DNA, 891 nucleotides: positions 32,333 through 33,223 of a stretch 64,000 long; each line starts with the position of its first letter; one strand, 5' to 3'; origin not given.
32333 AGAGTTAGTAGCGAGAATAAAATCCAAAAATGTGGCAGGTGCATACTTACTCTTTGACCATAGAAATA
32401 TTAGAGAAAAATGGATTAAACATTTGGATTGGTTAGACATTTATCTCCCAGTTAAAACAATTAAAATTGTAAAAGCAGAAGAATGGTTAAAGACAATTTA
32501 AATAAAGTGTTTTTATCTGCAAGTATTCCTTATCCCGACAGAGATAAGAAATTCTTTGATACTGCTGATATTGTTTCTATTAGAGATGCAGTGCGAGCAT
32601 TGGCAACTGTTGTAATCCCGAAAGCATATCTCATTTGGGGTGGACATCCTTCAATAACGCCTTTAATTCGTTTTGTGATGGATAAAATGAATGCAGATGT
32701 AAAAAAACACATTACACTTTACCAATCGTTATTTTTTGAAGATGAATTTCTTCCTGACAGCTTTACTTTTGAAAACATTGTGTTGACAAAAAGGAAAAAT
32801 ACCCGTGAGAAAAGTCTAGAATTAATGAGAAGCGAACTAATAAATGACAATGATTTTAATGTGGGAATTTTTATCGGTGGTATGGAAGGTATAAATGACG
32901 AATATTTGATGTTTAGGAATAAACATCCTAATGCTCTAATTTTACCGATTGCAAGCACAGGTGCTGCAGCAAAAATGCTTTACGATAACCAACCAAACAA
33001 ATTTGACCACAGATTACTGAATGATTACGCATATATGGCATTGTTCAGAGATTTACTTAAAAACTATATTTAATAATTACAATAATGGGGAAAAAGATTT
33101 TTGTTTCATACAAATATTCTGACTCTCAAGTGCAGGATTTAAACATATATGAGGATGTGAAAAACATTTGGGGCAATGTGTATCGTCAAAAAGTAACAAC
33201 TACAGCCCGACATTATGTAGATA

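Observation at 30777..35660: Five-gene operon with four TIR proteins, a stand-alone SLOG-like protein and a TIR-NUDIX fusion: Thoeris-like logic without a recognisable ThsA effector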

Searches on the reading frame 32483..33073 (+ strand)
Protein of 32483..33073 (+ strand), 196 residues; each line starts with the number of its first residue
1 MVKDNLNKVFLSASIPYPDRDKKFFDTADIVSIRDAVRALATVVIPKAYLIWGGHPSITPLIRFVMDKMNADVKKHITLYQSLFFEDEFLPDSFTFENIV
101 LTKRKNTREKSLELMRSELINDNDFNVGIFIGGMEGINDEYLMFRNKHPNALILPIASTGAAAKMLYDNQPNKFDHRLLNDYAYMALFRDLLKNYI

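Call 3: search_protein_families(library=pfam, proteins=[window:32483-33073:+], max_evalue=1)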
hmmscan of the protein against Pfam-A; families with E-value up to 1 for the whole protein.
window:32483-33073:+ (196 aa): 3 families
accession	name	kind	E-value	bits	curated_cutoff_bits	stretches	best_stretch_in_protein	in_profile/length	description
PF18180.6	LD_cluster3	-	8.7e-61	205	25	1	23-192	1-170/170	SLOG cluster3 family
PF18185.7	STALD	-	0.00012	22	24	1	111-187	103-186/211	Sir2- and TIR-associating SLOG family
PF16207.11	RAWUL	-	0.012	16.5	33.5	1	57-114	10-62/65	RAWUL domain RING finger- and WD40-associated ubiquitin-like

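Call 4: search_protein_families(library=padloc, proteins=[window:32483-33073:+], max_evalue=1)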
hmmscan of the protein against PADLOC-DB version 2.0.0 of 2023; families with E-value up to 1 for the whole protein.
window:32483-33073:+ (196 aa): 2 families
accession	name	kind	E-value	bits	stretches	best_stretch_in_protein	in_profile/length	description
PDLC00416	ThsA1|ThsA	-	0.0015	16.2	1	134-173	153-190/226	STALD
PDLC00407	ThsA1|ThsA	-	0.017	11.7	1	131-180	386-442/478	STALD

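Call 5: search_protein_families(library=ncbifam, proteins=[window:32483-33073:+], max_evalue=1)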
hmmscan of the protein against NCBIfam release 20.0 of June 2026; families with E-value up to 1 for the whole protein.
window:32483-33073:+ (196 aa): 1 family
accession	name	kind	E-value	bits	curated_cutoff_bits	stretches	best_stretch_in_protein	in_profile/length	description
NF058525.1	Thoeris_type3_ThcA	equivalog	4.9e-72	241.5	110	1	9-192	1-184/184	Thoeris type III anti-phage system protein ThcA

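Call 22: find_related_loci(query=window:32483-33073:+, collection=genome_contigs, flank=8000)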
Query window:32483-33073:+ (196 aa) in genome_contigs; peptide patterns used: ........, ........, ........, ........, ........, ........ (x = any residue, [..] = any of these).
167 stretches matched a pattern; 7 encode a relative of the query (tblastn E <= 1e-3); 7 distinct loci.
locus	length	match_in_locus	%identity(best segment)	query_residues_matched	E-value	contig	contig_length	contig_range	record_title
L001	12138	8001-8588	83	1-196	2e-109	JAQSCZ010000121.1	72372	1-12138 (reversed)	MAG: bacterium isolate U-2019 MAG006 NODE_82_length_72372_cov_7.457306, whole genome shotgun sequence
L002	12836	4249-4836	82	1-196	7e-109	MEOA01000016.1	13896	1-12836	MAG: Bacteroidetes bacterium GWE2_42_24 gwe2_scaffold_1620, whole genome shotgun sequence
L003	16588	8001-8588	73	1-196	5e-99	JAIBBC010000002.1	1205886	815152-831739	MAG: Cyclobacteriaceae bacterium isolate SSF30 NODE_5_length_1205886_cov_91.197466, whole genome shotgun sequence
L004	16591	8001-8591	75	1-196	2e-97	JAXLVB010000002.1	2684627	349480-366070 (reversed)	MAG: Spirosomataceae bacterium isolate STL-BAC45 C1.240.fa-2, whole genome shotgun sequence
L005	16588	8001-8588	73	1-196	2e-96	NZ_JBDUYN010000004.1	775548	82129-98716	MAG: Reichenbachiella sp. isolate CB.61.F.B1_116_15 CB_61_F_B1_116_15_000000000004, whole genome shotgun sequence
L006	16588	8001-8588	70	1-196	1e-94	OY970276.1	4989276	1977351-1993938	MAG: uncultured Bacteroidales bacterium isolate MFD06435.bin.1.129 genome assembly, chromosome: 1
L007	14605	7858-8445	82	1-196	3e-108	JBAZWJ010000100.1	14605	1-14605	MAG: Desulfobacteraceae bacterium isolate SO_2017_GW1_28 NODE_15387_length_14605_cov_5.160934_OW334_2017, whole genome s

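Call 25: search_protein_families(library=pfam, proteins=[L001:9321-9941:+, L007:9118-9738:+, L005:8635-9120:+, L006:8657-9148:+, L006:9087-9770:+, L006:9830-10315:+, L001:10126-10857:+], max_evalue=0.1)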
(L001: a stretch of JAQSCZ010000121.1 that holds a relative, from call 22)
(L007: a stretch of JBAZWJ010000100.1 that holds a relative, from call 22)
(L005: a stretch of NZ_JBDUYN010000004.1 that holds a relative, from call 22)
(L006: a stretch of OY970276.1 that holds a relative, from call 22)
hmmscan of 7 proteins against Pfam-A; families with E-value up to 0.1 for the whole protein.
L001:9321-9941:+ (206 aa): 1 family
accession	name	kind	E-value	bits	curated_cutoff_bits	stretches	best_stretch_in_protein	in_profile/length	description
PF08937.16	ThsB_TIR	-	5.3e-19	68.9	21.2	1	6-100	1-96/100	Thoeris protein ThsB, TIR-like domain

L007:9118-9738:+ (206 aa): 1 family
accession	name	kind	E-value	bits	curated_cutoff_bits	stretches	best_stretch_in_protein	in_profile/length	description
PF08937.16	ThsB_TIR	-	2.4e-18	66.8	21.2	1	6-100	1-96/100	Thoeris protein ThsB, TIR-like domain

L005:8635-9120:+ (161 aa): 3 families
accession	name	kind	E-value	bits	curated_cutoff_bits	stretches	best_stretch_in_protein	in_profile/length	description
PF08937.16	ThsB_TIR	-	5e-27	94.7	21.2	1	8-103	1-100/100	Thoeris protein ThsB, TIR-like domain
PF13676.11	TIR_2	-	0.00032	21.6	28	1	29-104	20-98/122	TIR domain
PF06594.17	HCBP_related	-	0.086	13.2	21.4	0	112-129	23-40/42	Haemolysin-type calcium binding protein related domain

L006:8657-9148:+ (163 aa): 1 family
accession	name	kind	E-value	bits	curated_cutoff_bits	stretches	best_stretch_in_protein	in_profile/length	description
PF08937.16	ThsB_TIR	-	1.6e-25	89.9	21.2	1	6-104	1-99/100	Thoeris protein ThsB, TIR-like domain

L006:9087-9770:+ (227 aa): 1 family
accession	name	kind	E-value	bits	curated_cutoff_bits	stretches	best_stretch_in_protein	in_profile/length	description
PF08937.16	ThsB_TIR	-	6.3e-18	65.5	21.2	1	27-121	1-96/100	Thoeris protein ThsB, TIR-like domain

L006:9830-10315:+ (161 aa): 2 families
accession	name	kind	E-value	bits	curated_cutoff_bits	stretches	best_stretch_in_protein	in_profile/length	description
PF08937.16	ThsB_TIR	-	2.7e-25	89.1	21.2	1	8-102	1-99/100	Thoeris protein ThsB, TIR-like domain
PF13676.11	TIR_2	-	0.00013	22.9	28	1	38-104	30-98/122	TIR domain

L001:10126-10857:+ (243 aa): 1 family
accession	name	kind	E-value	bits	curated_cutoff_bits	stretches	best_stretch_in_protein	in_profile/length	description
PF07661.19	MORN_2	-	0.058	14.1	29.6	0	94-110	2-18/22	MORN repeat variant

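Call 26: search_protein_families(library=ncbifam, proteins=[L001:9321-9941:+, L007:9118-9738:+, L005:8635-9120:+, L006:8657-9148:+, L006:9087-9770:+, L001:8604-9320:+, L001:6295-6846:+], max_evalue=0.1)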
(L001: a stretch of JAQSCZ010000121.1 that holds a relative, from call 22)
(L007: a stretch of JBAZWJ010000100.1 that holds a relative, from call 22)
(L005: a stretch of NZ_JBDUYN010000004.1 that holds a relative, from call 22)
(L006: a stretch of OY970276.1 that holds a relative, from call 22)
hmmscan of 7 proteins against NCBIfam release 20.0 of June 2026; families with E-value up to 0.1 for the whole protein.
L001:9321-9941:+ (206 aa): 0 families

L007:9118-9738:+ (206 aa): 0 families

L005:8635-9120:+ (161 aa): 0 families

L006:8657-9148:+ (163 aa): 0 families

L006:9087-9770:+ (227 aa): 0 families

L001:8604-9320:+ (238 aa): 0 families

L001:6295-6846:+ (183 aa): 1 family
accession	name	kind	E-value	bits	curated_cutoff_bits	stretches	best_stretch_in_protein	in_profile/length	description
NF058526.1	Thoeris_type3_ThcB4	equivalog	0.05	12.4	220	1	80-121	165-206/375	Thoeris type III anti-phage system protein ThcB4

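Call 32: find_homologous_proteins(query=window:32483-33073:+, max_evalue=0.001)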
Query window:32483-33073:+ (196 aa): 2605 proteins with E <= 0.001 among 2659 candidates; the best 120 are listed.
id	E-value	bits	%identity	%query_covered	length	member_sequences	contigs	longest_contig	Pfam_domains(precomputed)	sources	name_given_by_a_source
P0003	1.0e-125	434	100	100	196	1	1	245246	PF18180.7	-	-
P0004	4.2e-109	380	85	100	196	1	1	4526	PF18180.7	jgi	jgi:hypothetical protein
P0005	1.7e-107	375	84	100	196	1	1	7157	PF18180.7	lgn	-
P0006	1.0e-106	372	84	100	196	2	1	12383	PF18180.7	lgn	-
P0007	4.7e-106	370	84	100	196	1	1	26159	PF18180.7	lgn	-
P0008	7.1e-106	370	84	100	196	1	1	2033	PF18180.7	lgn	-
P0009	1.2e-105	369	84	100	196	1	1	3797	PF18180.7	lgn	-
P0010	2.7e-105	368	84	100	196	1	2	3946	PF18180.7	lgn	-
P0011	2.7e-105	368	83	100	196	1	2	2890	PF18180.7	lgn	-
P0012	3.3e-105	368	83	100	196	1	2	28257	PF18180.7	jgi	jgi:hypothetical protein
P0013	3.5e-105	367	83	100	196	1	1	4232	PF18180.7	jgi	jgi:hypothetical protein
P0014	3.8e-105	367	84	100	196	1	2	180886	PF18180.7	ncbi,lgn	-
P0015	4.4e-105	367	84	100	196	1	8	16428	PF18180.7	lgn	-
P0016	4.4e-105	367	83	100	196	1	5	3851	PF18180.7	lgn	-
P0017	7.0e-105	366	82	100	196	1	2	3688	PF18180.7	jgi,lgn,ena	jgi:hypothetical protein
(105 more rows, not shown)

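Call 65: find_related_loci(query=A4, collection=genome_contigs, flank=7000)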
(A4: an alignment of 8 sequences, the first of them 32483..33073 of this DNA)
Query A4 (196 aa) in genome_contigs; peptide patterns used: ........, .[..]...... (x = any residue, [..] = any of these).
308 stretches matched a pattern; 207 encode a relative of the query (tblastn E <= 1e-3); the best 80 are kept; 80 distinct loci.
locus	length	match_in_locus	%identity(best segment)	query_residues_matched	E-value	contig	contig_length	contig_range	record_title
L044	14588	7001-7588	84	1-196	3e-110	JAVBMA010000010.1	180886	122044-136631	MAG: Paludibacteraceae bacterium isolate EPI_MAG_00038 c_000013432524, whole genome shotgun sequence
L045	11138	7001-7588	83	1-196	2e-108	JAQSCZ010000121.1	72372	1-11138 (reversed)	MAG: bacterium isolate U-2019 MAG006 NODE_82_length_72372_cov_7.457306, whole genome shotgun sequence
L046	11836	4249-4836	82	1-196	7e-108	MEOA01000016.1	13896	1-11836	MAG: Bacteroidetes bacterium GWE2_42_24 gwe2_scaffold_1620, whole genome shotgun sequence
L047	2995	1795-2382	78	1-196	1e-107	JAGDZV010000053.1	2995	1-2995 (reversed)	MAG: Bacteroidia bacterium isolate FR12bac10 FR12ZCynBig_contig_96629, whole genome shotgun sequence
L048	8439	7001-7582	78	1-194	1e-102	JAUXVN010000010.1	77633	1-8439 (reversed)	MAG: Ignavibacteria bacterium isolate C15_concoct.bin.94 C15_k141_358448, whole genome shotgun sequence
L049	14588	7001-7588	73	1-196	2e-99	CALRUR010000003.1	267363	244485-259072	MAG: Sphingobacterium thalpophilum isolate JJ-MEM4D-83-2-mx-bin666 genome assembly, contig: JJ-MEM4D-83-C5, whole genome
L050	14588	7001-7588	73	1-196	5e-98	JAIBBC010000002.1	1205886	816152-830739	MAG: Cyclobacteriaceae bacterium isolate SSF30 NODE_5_length_1205886_cov_91.197466, whole genome shotgun sequence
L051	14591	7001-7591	75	1-196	2e-96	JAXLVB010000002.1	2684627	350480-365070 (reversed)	MAG: Spirosomataceae bacterium isolate STL-BAC45 C1.240.fa-2, whole genome shotgun sequence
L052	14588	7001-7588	73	1-196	2e-95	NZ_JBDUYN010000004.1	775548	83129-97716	MAG: Reichenbachiella sp. isolate CB.61.F.B1_116_15 CB_61_F_B1_116_15_000000000004, whole genome shotgun sequence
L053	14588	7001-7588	70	1-196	1e-93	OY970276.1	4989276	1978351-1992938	MAG: uncultured Bacteroidales bacterium isolate MFD06435.bin.1.129 genome assembly, chromosome: 1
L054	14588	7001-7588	71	1-196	3e-91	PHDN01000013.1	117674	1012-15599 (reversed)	MAG: Bacteroidetes bacterium HGW-Bacteroidetes-16 08E140C01_z5_2013_Ig3399_v2_scaffold_294, whole genome shotgun sequenc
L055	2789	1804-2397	67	1-196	3e-91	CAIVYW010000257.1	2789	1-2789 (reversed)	MAG: uncultured Methylococcaceae bacterium isolate MJ110516B_bin-0860 genome assembly, contig: bin-0860:257/618, whole g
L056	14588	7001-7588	64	1-196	6e-87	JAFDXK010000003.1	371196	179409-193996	MAG: Bacteroidetes bacterium isolate SZAS-23 BACT-AMP-10__3__length-371196, whole genome shotgun sequence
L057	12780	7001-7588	64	1-196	9e-87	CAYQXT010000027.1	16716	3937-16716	MAG TPA_asm: uncultured Bacteroidaceae bacterium isolate SRP128015_co3_102 genome assembly, contig: NODE_3621_length_167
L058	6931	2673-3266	65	1-196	2e-86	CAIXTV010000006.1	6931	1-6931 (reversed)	uncultured bacterium isolate KTt_bin-0590 genome assembly, contig: bin-0590:006/312, whole genome shotgun sequence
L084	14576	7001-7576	57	1-192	8e-70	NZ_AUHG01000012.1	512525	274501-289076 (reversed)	Christiangramia echinicola DSM 19838 G530DRAFT_scaffold00003.3_C, whole genome shotgun sequence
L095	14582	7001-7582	55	1-192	7e-68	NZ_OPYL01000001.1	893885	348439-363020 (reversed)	Dysgonomonas sp. Marseille-P4361, whole genome shotgun sequence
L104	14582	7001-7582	53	1-194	8e-67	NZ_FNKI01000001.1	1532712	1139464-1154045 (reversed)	Flagellimonas zhangzhouensis strain CGMCC 1.11028, whole genome shotgun sequence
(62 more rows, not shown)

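Call 71: search_solved_structures(query=A4, max_evalue=1, show_alignments=2)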
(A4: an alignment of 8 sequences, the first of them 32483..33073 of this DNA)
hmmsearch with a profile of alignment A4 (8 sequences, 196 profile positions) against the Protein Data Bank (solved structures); distinct sequences matched with E-value up to 1: 3.
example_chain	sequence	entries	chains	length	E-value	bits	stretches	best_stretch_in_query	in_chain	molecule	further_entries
7d0j_H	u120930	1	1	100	0.17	14.7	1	16-45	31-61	Photosystem I reaction center subunit VI, chloroplastic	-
7dz7_H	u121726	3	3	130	0.25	14.1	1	16-44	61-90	Photosystem I reaction center subunit VI, chloroplastic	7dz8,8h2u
6ijo_H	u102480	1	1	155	0.34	13.7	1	16-44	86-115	PsaH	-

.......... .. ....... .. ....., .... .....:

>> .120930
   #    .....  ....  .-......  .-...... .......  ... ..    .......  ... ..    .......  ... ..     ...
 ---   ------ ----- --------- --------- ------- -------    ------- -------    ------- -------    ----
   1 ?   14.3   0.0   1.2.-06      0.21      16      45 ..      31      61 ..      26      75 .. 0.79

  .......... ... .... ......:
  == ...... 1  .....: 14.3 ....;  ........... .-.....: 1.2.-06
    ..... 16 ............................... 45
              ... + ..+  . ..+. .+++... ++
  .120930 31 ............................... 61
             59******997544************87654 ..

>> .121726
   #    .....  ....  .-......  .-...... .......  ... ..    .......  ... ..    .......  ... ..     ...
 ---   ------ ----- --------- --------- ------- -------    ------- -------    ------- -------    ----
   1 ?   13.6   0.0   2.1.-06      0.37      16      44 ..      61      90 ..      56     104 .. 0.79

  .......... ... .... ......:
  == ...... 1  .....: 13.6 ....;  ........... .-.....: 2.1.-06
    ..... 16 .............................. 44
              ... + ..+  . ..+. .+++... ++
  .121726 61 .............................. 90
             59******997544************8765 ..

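Call 75: search_protein_families(library=pfam, proteins=[L084:3088-4653:+, L084:4625-5851:+, L084:8679-10022:+, L084:10019-13159:+, L104:8294-10084:+, L104:4696-5856:+, L084:7593-8084:+, L095:12577-13608:+], max_evalue=0.001)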
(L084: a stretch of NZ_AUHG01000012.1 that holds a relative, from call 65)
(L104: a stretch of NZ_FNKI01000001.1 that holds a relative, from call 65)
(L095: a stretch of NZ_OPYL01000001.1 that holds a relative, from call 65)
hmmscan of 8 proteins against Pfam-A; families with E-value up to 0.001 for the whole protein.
L084:3088-4653:+ (521 aa): 3 families
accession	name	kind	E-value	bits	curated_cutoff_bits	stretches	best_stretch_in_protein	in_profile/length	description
PF02384.22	N6_Mtase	-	7.3e-103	344.6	20.4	1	151-476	2-307/311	N-6 DNA Methylase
PF12161.14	HsdM_N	-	4.6e-26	92.5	24.5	1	12-139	1-133/135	HsdM N-terminal domain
PF07669.17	Eco57I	-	8.3e-06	26.4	25.3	1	257-364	60-169/171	Eco57I restriction-modification methylase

L084:4625-5851:+ (408 aa): 1 family
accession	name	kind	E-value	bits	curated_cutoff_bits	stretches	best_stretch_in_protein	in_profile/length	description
PF01420.25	Methylase_S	-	5.2e-11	43.5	22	1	86-178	79-168/168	Type I restriction modification DNA specificity domain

L084:8679-10022:+ (447 aa): 3 families
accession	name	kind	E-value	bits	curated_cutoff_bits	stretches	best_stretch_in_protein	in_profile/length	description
PF21247.3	Fic-like_C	-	3.8e-26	91.2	27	1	376-438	1-64/64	Filamentation induced by cAMP protein Fic-like, C-terminal domain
PF04326.19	SLFN_AlbA_2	-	6.3e-20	72.3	25.3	1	3-120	1-117/118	Schlafen, AlbA_2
PF13749.12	HATPase_c_4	-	9.8e-15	54.8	26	1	276-340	5-71/89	Putative ATP-dependent DNA helicase recG C-terminal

L084:10019-13159:+ (1046 aa): 6 families
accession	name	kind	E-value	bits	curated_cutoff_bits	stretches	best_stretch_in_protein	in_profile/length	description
PF11867.13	T1RH-like_C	-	1.8e-91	307.4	26.8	1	708-1042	2-328/329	Type I restriction enzyme HindI endonuclease subunit-like, C-terminal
PF18766.7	SWI2_SNF2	-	2.1e-55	188.2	26.7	1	262-491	2-211/221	SWI2/SNF2 ATPase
PF04313.20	HSDR_N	-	2.8e-33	115.9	25.1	1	3-200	2-195/198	Type I restriction enzyme R protein N terminus (HSDR_N)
PF22679.2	T1R_D3-like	-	8.8e-24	85.1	27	1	548-692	3-156/158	Type I restriction enzyme subunit R domain 3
PF04851.21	ResIII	-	4.4e-18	66.2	22.5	1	256-441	2-163/164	Type III restriction enzyme, res subunit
PF00270.35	DEAD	-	5.4e-07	29.9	26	1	290-441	21-161/167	DEAD/DEAH box helicase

L104:8294-10084:+ (596 aa): 1 family
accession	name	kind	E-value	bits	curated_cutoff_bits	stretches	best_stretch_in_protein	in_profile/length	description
PF03235.19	GmrSD_N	-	9.8e-34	117.6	33.2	1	12-215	2-197/199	GmrSD restriction endonuclease, N-terminal domain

L104:4696-5856:+ (386 aa): 1 family
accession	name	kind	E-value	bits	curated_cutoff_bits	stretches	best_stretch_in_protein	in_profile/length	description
PF01420.25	Methylase_S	-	9.2e-22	78.5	22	2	215-339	1-141/168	Type I restriction modification DNA specificity domain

L084:7593-8084:+ (163 aa): 2 families
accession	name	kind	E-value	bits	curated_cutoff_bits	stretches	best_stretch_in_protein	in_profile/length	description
PF08937.16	ThsB_TIR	-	3.2e-27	95.3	21.2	1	6-100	1-99/100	Thoeris protein ThsB, TIR-like domain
PF13676.11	TIR_2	-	0.00011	23.1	28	1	37-120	31-109/122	TIR domain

L095:12577-13608:+ (343 aa): 1 family
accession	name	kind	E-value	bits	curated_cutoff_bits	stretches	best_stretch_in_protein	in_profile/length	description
PF13310.11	Virulence_RhuM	-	3.4e-111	371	33.7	1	66-311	1-249/252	Virulence protein RhuM family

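Call 92: search_solved_structures(query=A6, max_evalue=10, show_alignments=3)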
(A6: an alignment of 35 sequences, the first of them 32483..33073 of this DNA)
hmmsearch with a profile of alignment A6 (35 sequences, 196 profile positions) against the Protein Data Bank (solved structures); distinct sequences matched with E-value up to 10: 3.
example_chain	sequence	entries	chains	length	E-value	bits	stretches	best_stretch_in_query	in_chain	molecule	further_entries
7uxt_B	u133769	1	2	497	0.12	14.9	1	134-175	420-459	USG protein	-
8qq1_C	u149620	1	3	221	0.89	12.1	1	128-186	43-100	Oxidoreductase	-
8qq5_A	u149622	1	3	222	0.89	12.1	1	128-186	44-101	Oxidoreductase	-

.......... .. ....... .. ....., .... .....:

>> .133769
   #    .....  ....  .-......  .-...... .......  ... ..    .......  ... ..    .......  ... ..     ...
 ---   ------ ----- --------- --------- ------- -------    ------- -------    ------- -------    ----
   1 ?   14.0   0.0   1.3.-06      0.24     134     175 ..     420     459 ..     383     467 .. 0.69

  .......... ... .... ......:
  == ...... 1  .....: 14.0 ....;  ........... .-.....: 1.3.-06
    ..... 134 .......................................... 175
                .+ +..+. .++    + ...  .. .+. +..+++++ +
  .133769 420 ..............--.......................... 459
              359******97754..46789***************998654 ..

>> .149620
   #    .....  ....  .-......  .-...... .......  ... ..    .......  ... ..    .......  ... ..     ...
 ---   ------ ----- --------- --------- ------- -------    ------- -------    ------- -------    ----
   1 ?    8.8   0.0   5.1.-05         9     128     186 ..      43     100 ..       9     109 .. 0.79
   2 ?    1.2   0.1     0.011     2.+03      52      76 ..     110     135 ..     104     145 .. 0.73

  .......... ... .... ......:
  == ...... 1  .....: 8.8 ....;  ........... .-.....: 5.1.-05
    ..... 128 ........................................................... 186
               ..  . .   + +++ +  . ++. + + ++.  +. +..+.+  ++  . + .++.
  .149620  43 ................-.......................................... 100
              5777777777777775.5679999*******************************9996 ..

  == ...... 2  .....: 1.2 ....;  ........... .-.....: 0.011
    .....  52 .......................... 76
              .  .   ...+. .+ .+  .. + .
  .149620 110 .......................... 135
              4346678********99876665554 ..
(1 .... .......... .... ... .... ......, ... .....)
